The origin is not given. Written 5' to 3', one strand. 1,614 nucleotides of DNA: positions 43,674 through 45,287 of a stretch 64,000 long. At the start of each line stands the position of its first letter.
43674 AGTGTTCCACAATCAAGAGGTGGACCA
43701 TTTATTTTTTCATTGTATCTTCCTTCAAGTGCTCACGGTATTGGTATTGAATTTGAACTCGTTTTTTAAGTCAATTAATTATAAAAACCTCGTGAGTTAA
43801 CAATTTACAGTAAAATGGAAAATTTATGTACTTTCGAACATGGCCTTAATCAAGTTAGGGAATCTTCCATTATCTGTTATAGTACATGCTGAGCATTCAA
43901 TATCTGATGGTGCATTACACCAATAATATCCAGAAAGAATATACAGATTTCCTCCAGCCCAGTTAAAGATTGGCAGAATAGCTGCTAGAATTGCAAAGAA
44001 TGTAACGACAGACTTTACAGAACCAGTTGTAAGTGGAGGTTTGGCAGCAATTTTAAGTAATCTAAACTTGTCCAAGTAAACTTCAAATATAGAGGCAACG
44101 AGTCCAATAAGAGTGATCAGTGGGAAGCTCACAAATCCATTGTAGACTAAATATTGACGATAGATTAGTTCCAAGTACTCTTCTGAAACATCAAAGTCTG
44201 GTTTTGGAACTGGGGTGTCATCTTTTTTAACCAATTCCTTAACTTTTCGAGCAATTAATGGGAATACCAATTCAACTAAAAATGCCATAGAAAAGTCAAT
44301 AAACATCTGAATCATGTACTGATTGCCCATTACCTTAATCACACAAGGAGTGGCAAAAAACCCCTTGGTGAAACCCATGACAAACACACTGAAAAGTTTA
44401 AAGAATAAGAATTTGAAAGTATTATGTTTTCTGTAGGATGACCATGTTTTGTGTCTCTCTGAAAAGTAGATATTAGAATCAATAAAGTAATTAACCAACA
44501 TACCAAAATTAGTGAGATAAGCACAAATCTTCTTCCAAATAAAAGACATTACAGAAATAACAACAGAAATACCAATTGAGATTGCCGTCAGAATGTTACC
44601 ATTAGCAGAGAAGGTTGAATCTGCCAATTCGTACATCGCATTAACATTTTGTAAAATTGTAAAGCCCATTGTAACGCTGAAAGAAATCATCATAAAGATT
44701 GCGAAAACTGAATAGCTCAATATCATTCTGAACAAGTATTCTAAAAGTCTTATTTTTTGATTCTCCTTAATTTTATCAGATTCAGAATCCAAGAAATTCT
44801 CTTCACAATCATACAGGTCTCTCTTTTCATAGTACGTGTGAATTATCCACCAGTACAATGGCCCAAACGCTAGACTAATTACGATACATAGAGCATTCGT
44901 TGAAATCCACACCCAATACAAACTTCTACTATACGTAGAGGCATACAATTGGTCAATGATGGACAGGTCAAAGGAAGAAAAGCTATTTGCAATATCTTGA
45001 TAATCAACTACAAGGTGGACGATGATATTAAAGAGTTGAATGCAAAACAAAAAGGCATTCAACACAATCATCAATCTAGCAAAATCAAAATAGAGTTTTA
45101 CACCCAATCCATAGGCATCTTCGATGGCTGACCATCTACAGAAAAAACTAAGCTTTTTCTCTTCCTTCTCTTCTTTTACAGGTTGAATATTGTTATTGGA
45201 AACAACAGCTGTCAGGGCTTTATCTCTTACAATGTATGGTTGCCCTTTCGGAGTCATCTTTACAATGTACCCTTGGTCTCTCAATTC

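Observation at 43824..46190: TMC-like channel family member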

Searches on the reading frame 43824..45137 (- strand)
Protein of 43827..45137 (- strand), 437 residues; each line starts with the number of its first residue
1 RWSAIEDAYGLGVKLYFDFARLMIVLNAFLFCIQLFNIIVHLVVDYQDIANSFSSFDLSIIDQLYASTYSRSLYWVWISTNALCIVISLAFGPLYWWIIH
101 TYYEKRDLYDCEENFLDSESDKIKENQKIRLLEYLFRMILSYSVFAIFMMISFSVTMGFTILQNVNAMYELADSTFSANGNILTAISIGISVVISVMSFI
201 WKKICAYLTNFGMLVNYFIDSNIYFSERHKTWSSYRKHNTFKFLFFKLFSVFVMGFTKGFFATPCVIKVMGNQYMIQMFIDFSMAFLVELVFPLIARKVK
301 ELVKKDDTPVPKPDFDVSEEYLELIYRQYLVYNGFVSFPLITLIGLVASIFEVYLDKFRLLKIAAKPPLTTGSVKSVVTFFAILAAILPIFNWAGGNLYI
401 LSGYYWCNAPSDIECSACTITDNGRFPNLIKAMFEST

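Call 19: search_protein_representatives(protein=window:43827-45137:-)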
Query: 437 residues. Proteins with E-value up to 0.001 (for the whole library): 268; up to 1e-10: 163; up to 1e-30: 44. The best 150 are listed.
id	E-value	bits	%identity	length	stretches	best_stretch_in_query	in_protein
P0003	1.4e-206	703.1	77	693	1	1-436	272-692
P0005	9.3e-166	568.7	61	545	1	1-435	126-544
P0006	1.0e-129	449.9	51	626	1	2-421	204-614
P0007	2.0e-103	363.3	50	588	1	2-393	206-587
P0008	5.5e-100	351.9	43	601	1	1-413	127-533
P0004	2.2e-90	320.3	68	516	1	1-215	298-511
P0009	1.2e-75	271.8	40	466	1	2-422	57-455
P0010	1.5e-66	241.8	37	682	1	5-416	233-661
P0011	2.9e-64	234.2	35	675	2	5-299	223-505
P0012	3.6e-56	207.6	41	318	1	144-428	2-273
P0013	5.6e-54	200.4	35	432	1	2-423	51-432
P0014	5.6e-54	200.4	35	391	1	4-411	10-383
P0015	1.5e-52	195.6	37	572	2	261-408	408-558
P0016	2.4e-52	195.0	34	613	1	4-410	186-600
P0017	1.4e-49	185.9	38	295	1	119-414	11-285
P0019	1.1e-46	176.4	34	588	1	4-405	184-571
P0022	1.9e-42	162.3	31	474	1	4-416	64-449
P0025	4.3e-42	161.2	33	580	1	5-412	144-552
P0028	1.0e-40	156.7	29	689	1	4-400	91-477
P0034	1.9e-34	136.0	34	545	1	4-405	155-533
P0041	2.8e-32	128.9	29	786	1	8-411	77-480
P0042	3.2e-32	128.7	31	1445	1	5-406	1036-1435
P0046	8.6e-31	124.0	27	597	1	7-407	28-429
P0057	1.0e-27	113.8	29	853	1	5-389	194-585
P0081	8.9e-23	97.6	26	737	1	9-376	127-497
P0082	1.1e-22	97.2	25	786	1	5-389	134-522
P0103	6.4e-18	81.5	32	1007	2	125-402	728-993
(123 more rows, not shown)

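Call 22: search_protein_families(library=pfam, alignment_id=A2, max_evalue=0.01)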
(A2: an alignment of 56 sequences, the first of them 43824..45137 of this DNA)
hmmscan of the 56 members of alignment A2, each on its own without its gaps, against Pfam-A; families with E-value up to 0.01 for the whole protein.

A. member 1, window:43824-45137:- (437 aa): 2 families
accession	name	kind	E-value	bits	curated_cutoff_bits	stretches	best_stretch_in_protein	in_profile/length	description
PF07810.18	TMC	-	1.5e-08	35.6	25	1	275-364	15-101/111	TMC domain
PF04547.17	Anoctamin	-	3.7e-07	29.8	28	1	6-370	2-379/460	Calcium-activated chloride channel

B. families by the number of members that match (of 56 scanned): 14 families
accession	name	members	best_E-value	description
PF04547.17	Anoctamin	54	6.3e-30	Calcium-activated chloride channel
PF07810.18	TMC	53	2.2e-12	TMC domain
PF02714.20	RSN1_7TM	2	7.6e-07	Calcium-dependent channel, 7TM region, putative phosphate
PF00063.27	Myosin_head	1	8.9e-233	Myosin head (motor domain)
PF00397.32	WW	1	6.6e-11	WW domain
PF07690.21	MFS_1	1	0.00013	Major Facilitator Superfamily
PF01583.26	APS_kinase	1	0.00016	Adenylylsulphate kinase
PF16913.11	PUNUT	1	0.00018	Purine nucleobase transmembrane transport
PF00612.33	IQ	1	0.0003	IQ calmodulin-binding motif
PF08226.16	DUF1720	1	0.00033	Domain of unknown function (DUF1720)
PF09835.14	DUF2062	1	0.00068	Uncharacterized protein conserved in bacteria (DUF2062)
PF13401.12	AAA_22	1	0.0021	AAA domain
PF03553.21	Na_H_antiporter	1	0.003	Na+/H+ antiporter family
PF13191.12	AAA_16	1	0.0035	AAA ATPase domain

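Call 23: find_homologous_proteins(query=A2, max_evalue=0.00001)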
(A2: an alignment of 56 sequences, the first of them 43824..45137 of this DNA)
Query A2 (56 sequences) (437 aa, profile of the alignment): 13 proteins with E <= 0.00001 among 8000 candidates.
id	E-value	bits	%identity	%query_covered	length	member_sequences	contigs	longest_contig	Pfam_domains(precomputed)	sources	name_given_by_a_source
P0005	3.0e-157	542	59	100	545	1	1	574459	PF04547.18,PF07810.19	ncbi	ncbi:hypothetical protein ABK040_010301 [Willaertia magna]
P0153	2.1e-151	523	52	96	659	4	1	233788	PF04547.18,PF07810.19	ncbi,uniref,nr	ncbi:hypothetical protein C9374_011766 [Naegleria lovaniensis]|uniref:Anoctamin transmembrane domain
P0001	7.3e-148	511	100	100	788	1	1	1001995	PF04547.18,PF07810.19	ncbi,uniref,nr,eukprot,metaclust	ncbi:predicted protein [Naegleria gruberi]|uniref:Predicted protein n=1 Tax=Naegleria gruberi TaxID=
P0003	1.9e-147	510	74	100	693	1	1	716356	PF04547.18,PF07810.19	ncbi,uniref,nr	ncbi:hypothetical protein C9374_002429 [Naegleria lovaniensis]|uniref:Anoctamin transmembrane domain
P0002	1.6e-146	507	73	100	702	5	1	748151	PF04547.18,PF07810.19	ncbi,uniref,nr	ncbi:hypothetical protein FDP41_005085 [Naegleria fowleri]|uniref:Anoctamin transmembrane domain-con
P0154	9.9e-112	392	43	90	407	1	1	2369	PF04547.18,PF07810.19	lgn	-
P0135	2.8e-111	391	21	91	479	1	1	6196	PF04547.18,PF07810.19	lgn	-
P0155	1.2e-102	362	48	79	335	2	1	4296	PF04547.18,PF07810.19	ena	-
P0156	6.9e-102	360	52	75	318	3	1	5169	PF04547.18,PF07810.19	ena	-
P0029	3.5e-97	344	27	85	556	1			PF04547.18,PF07810.19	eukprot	eukprot:tig00000821_g4488.t1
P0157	1.4e-88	316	50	58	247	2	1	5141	PF04547.18,PF07810.19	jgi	-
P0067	5.1e-79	284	31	62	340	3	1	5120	PF04547.18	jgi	jgi:hypothetical protein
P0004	1.6e-61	227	68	49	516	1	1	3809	-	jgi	-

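Call 27: list_cluster_members(proteins=[P0006, P0008, P0010, P0016, P0019, P0022, P0028, P0041, P0042, P0057])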
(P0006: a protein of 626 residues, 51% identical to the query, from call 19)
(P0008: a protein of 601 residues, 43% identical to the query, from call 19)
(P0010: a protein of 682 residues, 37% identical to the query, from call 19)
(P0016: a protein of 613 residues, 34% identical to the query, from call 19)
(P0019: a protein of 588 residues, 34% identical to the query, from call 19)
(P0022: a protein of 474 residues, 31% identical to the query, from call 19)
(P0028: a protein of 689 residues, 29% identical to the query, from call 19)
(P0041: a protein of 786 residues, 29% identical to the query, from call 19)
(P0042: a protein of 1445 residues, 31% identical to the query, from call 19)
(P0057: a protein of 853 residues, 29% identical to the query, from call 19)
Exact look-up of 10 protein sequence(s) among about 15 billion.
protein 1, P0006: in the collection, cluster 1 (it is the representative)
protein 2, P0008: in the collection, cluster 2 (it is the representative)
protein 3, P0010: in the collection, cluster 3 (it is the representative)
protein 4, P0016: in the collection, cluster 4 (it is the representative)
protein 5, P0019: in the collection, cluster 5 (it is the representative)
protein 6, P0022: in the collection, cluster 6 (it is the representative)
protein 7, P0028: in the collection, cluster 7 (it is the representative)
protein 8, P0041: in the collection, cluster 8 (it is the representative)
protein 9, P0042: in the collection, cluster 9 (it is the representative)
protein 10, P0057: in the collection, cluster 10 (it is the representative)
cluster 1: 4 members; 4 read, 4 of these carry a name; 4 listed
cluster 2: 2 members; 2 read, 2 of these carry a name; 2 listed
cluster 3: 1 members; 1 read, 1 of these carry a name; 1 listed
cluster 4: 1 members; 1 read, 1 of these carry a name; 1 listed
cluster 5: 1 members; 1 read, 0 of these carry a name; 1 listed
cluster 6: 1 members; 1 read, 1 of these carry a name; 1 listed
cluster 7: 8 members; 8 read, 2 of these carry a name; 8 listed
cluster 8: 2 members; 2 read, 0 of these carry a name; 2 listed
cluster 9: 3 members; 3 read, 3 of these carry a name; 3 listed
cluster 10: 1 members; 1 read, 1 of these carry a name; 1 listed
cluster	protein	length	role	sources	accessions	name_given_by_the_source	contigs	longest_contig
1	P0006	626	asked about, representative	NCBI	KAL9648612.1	hypothetical protein ABK040_016245 [Willaertia magna]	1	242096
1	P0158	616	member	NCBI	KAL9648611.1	hypothetical protein ABK040_016245 [Willaertia magna]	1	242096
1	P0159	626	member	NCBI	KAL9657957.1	hypothetical protein ABK040_012179 [Willaertia magna]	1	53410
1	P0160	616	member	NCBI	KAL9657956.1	hypothetical protein ABK040_012179 [Willaertia magna]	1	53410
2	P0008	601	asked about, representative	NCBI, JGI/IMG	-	hypothetical protein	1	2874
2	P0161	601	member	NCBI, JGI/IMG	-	hypothetical protein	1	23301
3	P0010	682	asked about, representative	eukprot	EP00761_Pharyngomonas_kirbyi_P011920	gb/GECH01011946.1/.p1 GENE.gb/GECH01011946.1/~~gb/GECH01011946.1/.p1 ORF type:complete ...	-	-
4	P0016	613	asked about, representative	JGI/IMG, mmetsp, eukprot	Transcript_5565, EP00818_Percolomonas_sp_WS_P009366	Transcript_5565/g.20936 ORF Transcript_5565/g.20936 Transcript_5565/m.20936 type:complete ... | CAMPEP_0117447512 /NCGR_PEP_ID=MMETSP0759-20121206/6916_1 /TAXON_ID=63605 ...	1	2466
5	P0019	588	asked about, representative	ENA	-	-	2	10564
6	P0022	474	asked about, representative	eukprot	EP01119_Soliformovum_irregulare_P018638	TRINITY_DN5760_c0_g1_i6.p1 TRINITY_DN5760_c0_g1~~TRINITY_DN5760_c0_g1_i6.p1 ORF ...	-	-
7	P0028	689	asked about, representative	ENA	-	-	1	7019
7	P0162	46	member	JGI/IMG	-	ABC-type Fe3+ transport system permease subunit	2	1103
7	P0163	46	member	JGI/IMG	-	ABC-type Fe3+ transport system permease subunit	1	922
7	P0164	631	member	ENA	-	-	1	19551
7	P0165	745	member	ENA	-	-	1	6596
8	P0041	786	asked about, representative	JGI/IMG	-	-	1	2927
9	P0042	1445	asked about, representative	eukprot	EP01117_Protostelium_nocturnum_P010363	TRINITY_DN3728_c0_g1_i4.p1 TRINITY_DN3728_c0_g1~~TRINITY_DN3728_c0_g1_i4.p1 ORF ...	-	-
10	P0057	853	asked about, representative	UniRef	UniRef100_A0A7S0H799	WW domain-containing protein n=1 Tax=Hanusia phi TaxID=3032 RepID=A0A7S0H799_9CRYP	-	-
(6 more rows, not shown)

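Call 34: search_solved_structures(query=A2, max_evalue=1, show_alignments=0)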
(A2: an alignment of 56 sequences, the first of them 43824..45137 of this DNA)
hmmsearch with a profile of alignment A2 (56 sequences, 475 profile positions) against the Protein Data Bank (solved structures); distinct sequences matched with E-value up to 1: 34.
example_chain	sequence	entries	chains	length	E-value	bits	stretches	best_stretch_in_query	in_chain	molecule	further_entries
8bc0_A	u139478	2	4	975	2e-25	92.8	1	64-402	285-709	Anoctamin-6 | Anoctamin-6,mTMEM16F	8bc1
8b8g_A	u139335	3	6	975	2e-24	89.5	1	64-402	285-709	Anoctamin-6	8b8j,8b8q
8sun_A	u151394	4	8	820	2.4e-24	89.2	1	64-402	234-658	Anoctamin-6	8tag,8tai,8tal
9o1o_B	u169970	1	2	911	3.1e-24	88.8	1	64-402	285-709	Anoctamin-6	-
9o1p_A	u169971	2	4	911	3.1e-24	88.8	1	64-402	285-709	Anoctamin-6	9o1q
6p46_A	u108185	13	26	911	3.7e-24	88.6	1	64-401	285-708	Anoctamin-6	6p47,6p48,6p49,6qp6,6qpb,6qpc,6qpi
9hqp_A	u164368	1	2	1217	6.9e-24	87.7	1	64-401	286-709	Anoctamin-6,Yellow Fluorescent Protein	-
8b8k_A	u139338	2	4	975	4.5e-23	85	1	64-402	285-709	Anoctamin-6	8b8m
7b5d_A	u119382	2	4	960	2.8e-15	59.3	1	176-407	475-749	Anoctamin-1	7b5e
6bgi_A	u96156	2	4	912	3.5e-15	59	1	177-407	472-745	Anoctamin-1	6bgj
5nl2_A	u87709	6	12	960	3.7e-15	58.9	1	176-407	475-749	Anoctamin-1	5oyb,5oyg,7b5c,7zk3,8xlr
8qzc_A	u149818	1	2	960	5.3e-15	58.4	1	176-407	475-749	Anoctamin-1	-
5oc9_A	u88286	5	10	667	6.6e-14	54.8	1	187-409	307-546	Anoctamin-10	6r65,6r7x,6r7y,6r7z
7usw_A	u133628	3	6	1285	3.1e-10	42.7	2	46-101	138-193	Transmembrane channel-like protein 1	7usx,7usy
6oy3_B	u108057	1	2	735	4.1e-09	39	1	167-427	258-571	nhTMEM16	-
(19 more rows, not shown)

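Call 45: list_cluster_members(proteins=[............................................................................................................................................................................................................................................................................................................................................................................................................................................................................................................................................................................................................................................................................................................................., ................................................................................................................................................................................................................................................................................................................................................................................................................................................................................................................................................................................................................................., P0013, P0009, P0025, P0034, P0046, P0081, P0082, P0103])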
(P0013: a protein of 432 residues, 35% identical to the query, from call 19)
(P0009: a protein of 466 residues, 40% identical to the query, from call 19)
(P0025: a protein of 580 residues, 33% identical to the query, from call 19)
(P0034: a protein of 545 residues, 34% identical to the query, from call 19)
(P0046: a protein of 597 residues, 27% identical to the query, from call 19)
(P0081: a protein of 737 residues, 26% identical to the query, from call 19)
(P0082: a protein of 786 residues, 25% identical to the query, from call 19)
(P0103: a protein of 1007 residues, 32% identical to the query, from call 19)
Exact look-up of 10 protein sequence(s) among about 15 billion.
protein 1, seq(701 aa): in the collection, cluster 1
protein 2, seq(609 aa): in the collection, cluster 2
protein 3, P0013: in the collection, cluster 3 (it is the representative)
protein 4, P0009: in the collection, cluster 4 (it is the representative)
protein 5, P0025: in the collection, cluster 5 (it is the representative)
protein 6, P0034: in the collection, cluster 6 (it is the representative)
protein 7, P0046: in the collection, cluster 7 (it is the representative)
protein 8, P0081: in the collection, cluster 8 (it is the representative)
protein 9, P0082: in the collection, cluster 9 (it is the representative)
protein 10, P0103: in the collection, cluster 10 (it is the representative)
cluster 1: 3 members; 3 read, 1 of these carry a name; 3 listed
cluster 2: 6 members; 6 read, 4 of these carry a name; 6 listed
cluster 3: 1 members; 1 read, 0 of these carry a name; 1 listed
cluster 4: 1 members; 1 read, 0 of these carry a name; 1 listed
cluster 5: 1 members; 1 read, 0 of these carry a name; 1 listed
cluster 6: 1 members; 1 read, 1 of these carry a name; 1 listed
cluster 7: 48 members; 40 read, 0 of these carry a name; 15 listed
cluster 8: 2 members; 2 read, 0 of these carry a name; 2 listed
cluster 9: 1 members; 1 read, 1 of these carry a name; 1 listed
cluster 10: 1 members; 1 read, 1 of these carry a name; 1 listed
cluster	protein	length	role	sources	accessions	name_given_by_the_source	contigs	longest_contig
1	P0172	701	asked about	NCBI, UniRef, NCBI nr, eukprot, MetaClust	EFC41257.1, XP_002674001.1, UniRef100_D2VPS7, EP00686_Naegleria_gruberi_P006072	predicted protein [Naegleria gruberi] | Predicted protein n=1 Tax=Naegleria gruberi TaxID=5762 RepID=D2VPS7_NAEGR | uncharacterized protein NAEGRDRAFT_70970 [Naegleria gruberi]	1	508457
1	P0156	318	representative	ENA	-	-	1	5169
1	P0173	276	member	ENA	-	-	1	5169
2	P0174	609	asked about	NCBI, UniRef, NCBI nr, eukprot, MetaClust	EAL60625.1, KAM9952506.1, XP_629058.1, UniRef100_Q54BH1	DUF590 family protein [Dictyostelium discoideum AX4] | DUF590 family protein n=1 Tax=Dictyostelium discoideum TaxID=44689 RepID=Q54BH1_DICDI | XP_629058.1 DUF590 family protein [Dictyostelium discoideum AX4]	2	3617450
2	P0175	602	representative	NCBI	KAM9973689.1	hypothetical protein ACTFIW_010806 [Dictyostelium discoideum]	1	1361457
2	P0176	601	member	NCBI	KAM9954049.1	hypothetical protein ACTFIR_009173 [Dictyostelium discoideum]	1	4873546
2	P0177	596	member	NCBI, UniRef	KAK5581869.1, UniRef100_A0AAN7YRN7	hypothetical protein RB653_003449 [Dictyostelium firmibasis] | Anoctamin transmembrane domain-containing protein n=1 Tax=Dictyostelium firmibasis ...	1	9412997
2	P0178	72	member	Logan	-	-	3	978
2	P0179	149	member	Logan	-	-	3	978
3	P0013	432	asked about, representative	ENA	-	-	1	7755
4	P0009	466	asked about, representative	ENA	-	-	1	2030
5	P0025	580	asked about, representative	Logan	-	-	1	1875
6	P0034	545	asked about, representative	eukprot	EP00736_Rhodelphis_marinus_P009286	Rmarinus@m.16535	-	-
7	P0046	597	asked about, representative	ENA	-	-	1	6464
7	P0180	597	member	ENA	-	-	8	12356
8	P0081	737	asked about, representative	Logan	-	-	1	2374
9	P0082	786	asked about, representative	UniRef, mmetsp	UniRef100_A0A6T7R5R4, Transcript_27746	Anoctamin transmembrane domain-containing protein n=1 Tax=Hanusia phi TaxID=3032 ... | Transcript_27746/g.62836 ORF Transcript_27746/g.62836 Transcript_27746/m.62836 ...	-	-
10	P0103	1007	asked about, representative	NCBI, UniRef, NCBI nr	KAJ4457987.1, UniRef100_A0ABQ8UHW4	putative DUF590 family protein [Paratrimastix pyriformis] | DUF590 family protein n=1 Tax=Paratrimastix pyriformis TaxID=342808 RepID=A0ABQ8UHW4_9EUKA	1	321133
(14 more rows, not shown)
